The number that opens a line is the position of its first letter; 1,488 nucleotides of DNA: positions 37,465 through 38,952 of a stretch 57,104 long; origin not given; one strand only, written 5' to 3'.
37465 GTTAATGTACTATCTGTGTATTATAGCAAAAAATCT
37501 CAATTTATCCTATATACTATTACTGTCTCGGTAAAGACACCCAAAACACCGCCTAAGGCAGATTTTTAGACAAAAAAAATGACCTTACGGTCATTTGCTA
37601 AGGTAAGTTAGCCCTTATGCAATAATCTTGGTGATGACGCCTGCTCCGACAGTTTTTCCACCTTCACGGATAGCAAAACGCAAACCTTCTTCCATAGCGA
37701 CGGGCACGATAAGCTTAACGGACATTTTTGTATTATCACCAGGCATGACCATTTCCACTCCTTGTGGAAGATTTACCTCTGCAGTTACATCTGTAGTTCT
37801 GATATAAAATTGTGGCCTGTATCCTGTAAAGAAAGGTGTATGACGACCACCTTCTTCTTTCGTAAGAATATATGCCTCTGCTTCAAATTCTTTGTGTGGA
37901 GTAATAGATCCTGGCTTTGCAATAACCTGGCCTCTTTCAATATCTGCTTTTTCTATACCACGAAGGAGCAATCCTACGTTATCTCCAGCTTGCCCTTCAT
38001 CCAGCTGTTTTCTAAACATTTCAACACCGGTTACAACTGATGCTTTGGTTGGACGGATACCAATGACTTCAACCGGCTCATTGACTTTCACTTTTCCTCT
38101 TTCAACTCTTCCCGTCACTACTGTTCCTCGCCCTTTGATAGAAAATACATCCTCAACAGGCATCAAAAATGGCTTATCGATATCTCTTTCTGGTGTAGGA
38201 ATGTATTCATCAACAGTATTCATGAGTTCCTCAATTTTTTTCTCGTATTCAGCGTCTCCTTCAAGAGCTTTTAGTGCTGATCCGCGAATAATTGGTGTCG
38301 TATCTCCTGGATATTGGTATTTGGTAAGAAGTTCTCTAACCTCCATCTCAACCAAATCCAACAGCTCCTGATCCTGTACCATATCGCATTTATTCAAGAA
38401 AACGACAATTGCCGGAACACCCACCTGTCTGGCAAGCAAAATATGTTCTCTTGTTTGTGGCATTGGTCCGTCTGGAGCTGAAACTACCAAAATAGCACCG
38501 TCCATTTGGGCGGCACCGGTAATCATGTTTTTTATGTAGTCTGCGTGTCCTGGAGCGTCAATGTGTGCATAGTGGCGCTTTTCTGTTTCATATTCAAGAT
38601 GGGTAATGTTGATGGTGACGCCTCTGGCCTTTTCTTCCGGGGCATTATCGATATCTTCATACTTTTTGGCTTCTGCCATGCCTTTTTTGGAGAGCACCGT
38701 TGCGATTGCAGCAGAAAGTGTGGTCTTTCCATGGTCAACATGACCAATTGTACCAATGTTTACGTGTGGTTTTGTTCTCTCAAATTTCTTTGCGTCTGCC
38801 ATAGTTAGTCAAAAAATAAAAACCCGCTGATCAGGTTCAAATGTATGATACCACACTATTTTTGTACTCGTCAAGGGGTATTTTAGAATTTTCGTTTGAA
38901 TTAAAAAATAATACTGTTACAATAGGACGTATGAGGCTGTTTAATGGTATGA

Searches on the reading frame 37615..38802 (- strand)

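Call 12: search_protein_families(library=ncbifam, proteins=[window:37615-38802:-], max_evalue=0.01)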
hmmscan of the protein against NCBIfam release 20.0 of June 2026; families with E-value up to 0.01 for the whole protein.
window:37615-38802:- (395 aa): 36 families (the best 25 are shown)
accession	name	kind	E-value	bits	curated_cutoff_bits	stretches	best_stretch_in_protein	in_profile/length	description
TIGR00485.1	EF-Tu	equivalog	8.6e-226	749.1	522.4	1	5-394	4-393/394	elongation factor Tu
NF009372.0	PRK12735.1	subfamily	5.8e-225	746.5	479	1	5-394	4-395/396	elongation factor Tu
NF000766.0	PRK00049.1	subfamily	1e-222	739.1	449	1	5-394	4-395/396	elongation factor Tu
NF009373.0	PRK12736.1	subfamily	3.1e-222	737.4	452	1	4-394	3-393/394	elongation factor Tu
NF008969.0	PRK12317.1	subfamily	2.2e-75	253.8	502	1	9-393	3-421/426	elongation factor 1-alpha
TIGR00483.1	EF-1_alpha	equivalog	4.4e-62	209.9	540.1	1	9-344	3-361/427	translation elongation factor EF-1 subunit alpha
TIGR00475.1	selB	equivalog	9.2e-60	202.9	242.25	1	14-301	1-264/581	selenocysteine-specific translation elongation factor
TIGR03680.1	eif2g_arch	equivalog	2.1e-39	135.9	514.5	1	11-379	3-391/407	translation initiation factor IF-2 subunit gamma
NF003077.0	PRK04000.1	equivalog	5.3e-39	134.5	315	1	8-379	4-395/412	translation initiation factor IF-2 subunit gamma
TIGR01394.1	TypA_BipA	equivalog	8.7e-33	113.4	757.3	1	15-296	3-286/594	translational GTPase TypA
NF004035.0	PRK05506.1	subfamily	3.7e-30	104.8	715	1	52-309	80-336/632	bifunctional sulfate adenylyltransferase subunit 1/adenylylsulfate kinase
TIGR02034.1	CysN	subfamily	2.9e-28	99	336.1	1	52-314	56-317/406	sulfate adenylyltransferase, large subunit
NF003478.0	PRK05124.1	equivalog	1.2e-27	96.6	590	1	54-306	85-336/475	sulfate adenylyltransferase subunit CysN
NF007583.0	PRK10218.1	equivalog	1.6e-25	89.2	1260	1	15-275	7-273/607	ribosome-dependent GTPase TypA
TIGR01393.1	lepA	equivalog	2.7e-22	78.9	533.9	1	15-294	5-273/595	translation elongation factor 4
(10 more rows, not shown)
